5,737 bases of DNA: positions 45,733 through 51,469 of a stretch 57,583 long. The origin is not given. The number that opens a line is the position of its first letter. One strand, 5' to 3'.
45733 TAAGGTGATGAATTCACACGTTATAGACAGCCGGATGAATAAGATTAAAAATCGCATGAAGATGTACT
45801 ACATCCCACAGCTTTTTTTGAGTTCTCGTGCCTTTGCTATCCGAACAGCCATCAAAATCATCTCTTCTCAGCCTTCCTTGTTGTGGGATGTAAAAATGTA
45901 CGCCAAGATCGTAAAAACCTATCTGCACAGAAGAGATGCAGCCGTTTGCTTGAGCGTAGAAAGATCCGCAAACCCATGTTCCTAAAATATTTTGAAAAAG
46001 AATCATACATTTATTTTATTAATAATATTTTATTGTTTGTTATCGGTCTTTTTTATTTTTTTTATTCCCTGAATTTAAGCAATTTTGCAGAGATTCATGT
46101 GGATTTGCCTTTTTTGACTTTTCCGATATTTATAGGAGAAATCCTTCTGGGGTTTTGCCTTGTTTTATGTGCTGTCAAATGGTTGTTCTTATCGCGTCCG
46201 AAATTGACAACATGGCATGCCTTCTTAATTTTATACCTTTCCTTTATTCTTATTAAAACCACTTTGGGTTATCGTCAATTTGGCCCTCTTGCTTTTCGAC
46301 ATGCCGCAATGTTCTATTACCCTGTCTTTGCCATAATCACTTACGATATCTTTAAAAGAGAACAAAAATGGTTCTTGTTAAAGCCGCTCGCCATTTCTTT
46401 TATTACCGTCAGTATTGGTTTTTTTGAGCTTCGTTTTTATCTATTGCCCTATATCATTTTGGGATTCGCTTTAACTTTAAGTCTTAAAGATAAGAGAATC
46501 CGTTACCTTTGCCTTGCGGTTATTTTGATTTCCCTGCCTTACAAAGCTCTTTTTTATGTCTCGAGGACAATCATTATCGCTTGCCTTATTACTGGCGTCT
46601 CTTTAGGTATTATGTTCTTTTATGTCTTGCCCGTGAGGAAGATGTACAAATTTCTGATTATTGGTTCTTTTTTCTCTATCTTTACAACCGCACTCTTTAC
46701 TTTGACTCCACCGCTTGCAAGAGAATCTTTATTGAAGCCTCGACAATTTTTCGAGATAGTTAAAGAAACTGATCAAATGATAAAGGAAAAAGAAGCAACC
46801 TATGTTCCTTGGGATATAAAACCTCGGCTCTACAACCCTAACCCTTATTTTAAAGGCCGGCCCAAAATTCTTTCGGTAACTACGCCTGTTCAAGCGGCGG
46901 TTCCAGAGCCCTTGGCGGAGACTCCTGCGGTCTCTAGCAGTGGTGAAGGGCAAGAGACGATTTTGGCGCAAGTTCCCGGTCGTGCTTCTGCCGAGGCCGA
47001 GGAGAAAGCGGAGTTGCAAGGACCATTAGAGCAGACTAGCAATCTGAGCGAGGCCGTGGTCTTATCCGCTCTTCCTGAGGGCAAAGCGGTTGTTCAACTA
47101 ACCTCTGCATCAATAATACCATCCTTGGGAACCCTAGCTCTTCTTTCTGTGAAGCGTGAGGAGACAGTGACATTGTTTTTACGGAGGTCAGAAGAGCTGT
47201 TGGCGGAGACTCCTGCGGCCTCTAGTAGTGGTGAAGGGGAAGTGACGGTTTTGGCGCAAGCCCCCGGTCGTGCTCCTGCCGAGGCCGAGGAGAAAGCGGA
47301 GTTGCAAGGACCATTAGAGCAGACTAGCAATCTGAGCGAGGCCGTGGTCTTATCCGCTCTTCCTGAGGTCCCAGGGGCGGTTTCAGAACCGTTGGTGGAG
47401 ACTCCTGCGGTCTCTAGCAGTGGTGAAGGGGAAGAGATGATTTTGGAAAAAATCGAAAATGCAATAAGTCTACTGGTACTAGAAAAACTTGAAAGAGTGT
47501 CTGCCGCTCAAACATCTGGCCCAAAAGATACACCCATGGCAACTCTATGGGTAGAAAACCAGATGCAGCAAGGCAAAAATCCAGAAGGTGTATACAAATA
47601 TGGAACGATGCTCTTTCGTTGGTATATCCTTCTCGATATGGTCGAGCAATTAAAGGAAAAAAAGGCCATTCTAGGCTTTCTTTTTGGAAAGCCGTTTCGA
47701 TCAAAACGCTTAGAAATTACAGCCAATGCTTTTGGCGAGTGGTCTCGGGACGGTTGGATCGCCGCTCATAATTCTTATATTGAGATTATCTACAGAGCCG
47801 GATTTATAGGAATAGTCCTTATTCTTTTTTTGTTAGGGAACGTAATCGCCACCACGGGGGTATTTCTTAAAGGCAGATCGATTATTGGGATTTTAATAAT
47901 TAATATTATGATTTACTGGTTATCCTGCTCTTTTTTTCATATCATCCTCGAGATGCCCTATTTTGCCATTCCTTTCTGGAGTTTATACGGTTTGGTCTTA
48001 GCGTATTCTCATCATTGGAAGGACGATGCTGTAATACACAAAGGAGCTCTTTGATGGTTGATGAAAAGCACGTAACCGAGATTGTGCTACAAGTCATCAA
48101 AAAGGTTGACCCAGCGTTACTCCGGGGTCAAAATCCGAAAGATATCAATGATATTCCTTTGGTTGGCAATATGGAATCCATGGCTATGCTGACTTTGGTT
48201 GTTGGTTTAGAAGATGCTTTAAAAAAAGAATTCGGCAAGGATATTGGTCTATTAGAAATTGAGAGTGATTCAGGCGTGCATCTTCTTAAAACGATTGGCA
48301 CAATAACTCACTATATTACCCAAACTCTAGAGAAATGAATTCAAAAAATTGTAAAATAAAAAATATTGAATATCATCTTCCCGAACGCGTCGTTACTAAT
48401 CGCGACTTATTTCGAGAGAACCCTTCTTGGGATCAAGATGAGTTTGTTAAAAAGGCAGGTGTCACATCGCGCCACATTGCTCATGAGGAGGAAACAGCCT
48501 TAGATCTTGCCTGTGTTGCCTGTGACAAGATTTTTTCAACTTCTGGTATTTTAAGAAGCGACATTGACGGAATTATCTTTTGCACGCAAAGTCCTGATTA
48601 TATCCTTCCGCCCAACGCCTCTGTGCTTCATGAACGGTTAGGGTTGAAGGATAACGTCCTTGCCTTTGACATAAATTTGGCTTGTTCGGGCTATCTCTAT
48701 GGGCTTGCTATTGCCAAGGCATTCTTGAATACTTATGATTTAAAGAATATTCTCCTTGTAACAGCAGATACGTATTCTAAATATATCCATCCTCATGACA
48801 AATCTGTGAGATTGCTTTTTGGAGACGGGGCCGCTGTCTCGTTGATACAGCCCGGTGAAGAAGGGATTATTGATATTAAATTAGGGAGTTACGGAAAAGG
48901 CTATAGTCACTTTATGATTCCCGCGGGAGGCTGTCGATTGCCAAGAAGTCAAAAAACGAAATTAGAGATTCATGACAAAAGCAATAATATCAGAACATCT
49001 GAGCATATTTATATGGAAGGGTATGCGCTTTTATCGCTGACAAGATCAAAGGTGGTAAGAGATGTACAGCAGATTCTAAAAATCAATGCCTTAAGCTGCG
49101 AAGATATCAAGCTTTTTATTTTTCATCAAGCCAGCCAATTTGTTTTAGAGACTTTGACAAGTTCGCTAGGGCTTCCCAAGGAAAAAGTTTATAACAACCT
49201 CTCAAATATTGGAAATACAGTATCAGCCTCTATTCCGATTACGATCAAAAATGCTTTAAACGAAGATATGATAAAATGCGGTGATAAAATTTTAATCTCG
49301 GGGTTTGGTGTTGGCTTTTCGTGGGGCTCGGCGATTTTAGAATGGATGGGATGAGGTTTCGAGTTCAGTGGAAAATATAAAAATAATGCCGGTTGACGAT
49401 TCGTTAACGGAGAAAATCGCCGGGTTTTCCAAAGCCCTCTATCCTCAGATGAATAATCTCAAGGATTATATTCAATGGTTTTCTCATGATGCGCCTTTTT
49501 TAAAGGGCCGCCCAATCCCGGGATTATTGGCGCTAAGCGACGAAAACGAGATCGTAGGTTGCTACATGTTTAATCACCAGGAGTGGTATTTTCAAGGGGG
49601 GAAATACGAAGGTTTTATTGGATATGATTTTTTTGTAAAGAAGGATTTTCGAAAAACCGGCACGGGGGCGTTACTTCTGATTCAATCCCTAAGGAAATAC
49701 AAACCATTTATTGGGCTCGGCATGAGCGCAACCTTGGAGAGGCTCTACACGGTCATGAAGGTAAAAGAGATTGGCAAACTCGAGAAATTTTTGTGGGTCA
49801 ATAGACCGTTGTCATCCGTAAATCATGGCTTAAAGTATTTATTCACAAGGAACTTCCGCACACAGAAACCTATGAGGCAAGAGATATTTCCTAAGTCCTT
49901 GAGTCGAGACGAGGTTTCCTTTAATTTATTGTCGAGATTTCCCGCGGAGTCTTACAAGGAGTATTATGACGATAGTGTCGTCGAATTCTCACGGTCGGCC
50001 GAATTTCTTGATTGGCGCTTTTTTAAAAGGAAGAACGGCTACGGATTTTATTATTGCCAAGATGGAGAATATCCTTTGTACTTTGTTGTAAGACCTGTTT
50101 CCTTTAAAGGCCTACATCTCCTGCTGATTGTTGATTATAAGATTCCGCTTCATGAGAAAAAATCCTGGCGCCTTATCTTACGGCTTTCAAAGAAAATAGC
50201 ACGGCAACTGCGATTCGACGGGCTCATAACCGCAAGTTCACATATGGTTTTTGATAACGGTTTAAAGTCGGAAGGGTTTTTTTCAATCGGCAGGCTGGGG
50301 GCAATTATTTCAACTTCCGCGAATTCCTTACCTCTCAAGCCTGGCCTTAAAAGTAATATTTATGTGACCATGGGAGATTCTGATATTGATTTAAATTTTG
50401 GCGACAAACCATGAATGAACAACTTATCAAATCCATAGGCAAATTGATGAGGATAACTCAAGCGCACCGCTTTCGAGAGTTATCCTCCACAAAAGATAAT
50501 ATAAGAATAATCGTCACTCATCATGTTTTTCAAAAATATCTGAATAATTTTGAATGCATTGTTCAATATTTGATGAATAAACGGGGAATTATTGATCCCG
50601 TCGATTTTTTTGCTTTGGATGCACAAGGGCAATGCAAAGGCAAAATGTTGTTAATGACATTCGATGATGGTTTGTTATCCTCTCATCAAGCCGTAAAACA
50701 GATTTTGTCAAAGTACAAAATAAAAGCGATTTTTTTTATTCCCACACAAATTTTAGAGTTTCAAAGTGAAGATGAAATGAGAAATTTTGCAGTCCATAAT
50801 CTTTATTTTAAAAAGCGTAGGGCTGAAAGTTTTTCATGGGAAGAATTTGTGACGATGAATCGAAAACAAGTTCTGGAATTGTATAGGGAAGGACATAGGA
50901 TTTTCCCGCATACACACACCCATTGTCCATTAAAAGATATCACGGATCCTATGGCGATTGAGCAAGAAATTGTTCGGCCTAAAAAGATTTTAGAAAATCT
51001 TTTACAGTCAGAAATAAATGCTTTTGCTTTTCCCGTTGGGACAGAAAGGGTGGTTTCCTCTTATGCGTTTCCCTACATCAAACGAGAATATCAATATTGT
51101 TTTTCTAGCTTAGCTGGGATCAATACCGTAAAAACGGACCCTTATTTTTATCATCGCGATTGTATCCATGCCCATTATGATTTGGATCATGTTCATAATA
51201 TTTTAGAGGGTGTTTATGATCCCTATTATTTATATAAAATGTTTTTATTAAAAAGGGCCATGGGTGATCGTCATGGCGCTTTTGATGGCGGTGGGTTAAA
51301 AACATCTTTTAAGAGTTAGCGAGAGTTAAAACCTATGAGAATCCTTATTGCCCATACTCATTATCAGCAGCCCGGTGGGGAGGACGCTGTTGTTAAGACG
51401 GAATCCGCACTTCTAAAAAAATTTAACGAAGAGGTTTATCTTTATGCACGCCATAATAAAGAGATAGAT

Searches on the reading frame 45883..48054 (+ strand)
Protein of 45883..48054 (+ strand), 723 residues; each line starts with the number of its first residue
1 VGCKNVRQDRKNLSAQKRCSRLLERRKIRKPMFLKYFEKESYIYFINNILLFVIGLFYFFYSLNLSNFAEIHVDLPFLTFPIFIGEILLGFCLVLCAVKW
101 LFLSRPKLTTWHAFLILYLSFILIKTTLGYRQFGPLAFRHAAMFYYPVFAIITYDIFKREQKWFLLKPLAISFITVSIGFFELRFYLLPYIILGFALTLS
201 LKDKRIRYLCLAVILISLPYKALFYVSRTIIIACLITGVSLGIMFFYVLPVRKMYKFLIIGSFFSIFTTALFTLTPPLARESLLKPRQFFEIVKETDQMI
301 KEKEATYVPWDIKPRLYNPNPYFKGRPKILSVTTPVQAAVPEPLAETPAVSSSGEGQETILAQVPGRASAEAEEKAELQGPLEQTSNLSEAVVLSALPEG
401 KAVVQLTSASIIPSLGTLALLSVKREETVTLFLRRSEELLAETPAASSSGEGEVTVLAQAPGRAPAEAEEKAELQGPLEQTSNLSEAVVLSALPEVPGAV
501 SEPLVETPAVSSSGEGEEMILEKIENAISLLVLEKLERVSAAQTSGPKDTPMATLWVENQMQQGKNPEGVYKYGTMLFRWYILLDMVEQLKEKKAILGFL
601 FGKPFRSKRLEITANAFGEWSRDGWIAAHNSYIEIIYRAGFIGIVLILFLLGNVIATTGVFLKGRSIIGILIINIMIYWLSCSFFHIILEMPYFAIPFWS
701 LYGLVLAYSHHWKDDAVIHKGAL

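Call 8: search_protein_families(library=pfam, proteins=[window:45883-48054:+], max_evalue=0.01)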
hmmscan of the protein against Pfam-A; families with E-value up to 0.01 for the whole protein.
window:45883-48054:+ (723 aa): 1 family
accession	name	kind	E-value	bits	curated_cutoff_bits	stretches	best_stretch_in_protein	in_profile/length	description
PF04932.20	Wzy_C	-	0.0021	18.3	31.7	1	604-648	105-149/149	O-Antigen ligase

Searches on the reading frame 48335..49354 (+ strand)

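Call 8: search_protein_families(library=pfam, proteins=[window:48335-49354:+], max_evalue=0.01)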
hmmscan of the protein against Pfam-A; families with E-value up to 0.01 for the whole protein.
window:48335-49354:+ (339 aa): 4 families
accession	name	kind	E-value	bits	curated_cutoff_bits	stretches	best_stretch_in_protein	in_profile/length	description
PF08541.16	ACP_syn_III_C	-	8.6e-28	96.8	26.6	1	250-337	3-90/90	3-Oxoacyl-[acyl-carrier-protein (ACP)] synthase III C terminal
PF08545.16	ACP_syn_III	-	3.2e-22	78.7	24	1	111-187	1-80/80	3-Oxoacyl-[acyl-carrier-protein (ACP)] synthase III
PF00195.25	Chal_sti_synt_N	-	1.4e-05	25.1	27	1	23-171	71-221/225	Chalcone and stilbene synthases, N-terminal domain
PF08392.18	FAE1_CUT1_RppA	-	0.0032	17.3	27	1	53-150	81-178/290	FAE1/Type III polyketide synthase-like protein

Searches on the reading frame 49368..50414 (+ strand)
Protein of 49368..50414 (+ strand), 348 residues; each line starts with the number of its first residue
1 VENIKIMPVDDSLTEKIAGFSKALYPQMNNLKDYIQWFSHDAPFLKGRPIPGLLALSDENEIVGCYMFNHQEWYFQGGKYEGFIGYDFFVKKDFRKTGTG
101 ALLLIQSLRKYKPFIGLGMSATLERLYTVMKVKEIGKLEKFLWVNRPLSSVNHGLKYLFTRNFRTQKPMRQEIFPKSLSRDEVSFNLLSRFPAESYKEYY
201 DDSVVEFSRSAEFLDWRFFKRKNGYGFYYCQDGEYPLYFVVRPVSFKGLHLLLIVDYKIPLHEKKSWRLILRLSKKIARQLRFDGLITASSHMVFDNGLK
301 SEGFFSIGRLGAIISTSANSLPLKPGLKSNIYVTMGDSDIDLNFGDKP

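Call 8: search_protein_families(library=pfam, proteins=[window:49368-50414:+], max_evalue=0.01)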
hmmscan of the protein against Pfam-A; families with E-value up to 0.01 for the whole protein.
window:49368-50414:+ (348 aa): 2 families
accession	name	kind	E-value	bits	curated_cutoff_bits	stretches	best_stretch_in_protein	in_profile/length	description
PF00583.31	Acetyltransf_1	-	0.00043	21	20.7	1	46-112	28-89/116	Acetyltransferase (GNAT) family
PF13508.13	Acetyltransf_7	-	0.0012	19.7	27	1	56-107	8-53/84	Acetyltransferase (GNAT) domain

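Call 76: search_protein_families(library=pfam, proteins=[window:49368-50414:+], max_evalue=10)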
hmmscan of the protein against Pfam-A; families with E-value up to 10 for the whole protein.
window:49368-50414:+ (348 aa): 3 families
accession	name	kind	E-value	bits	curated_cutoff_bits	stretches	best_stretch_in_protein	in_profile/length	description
PF00583.31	Acetyltransf_1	-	0.00043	21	20.7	1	46-112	28-89/116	Acetyltransferase (GNAT) family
PF13508.13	Acetyltransf_7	-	0.0012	19.7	27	1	56-107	8-53/84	Acetyltransferase (GNAT) domain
PF13527.13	Acetyltransf_9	-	0.19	12.1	25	1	56-112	46-102/127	Acetyltransferase (GNAT) domain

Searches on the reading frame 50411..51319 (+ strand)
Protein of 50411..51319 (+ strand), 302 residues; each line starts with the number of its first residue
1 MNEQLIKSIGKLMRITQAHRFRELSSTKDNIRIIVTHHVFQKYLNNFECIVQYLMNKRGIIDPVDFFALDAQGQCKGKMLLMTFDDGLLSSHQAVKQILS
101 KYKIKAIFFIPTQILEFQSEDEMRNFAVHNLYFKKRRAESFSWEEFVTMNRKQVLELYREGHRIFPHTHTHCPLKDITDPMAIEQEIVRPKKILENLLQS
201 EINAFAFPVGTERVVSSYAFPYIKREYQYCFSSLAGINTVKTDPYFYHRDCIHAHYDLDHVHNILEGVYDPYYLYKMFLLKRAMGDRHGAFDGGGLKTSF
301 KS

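Call 8: search_protein_families(library=pfam, proteins=[window:50411-51319:+], max_evalue=0.01)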
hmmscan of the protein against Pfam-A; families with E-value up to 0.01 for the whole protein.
window:50411-51319:+ (302 aa): 1 family
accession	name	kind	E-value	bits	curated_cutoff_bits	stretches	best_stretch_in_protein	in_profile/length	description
PF01522.26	Polysacc_deac_1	-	7.8e-17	61.8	23.1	1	76-211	5-107/124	Polysaccharide deacetylase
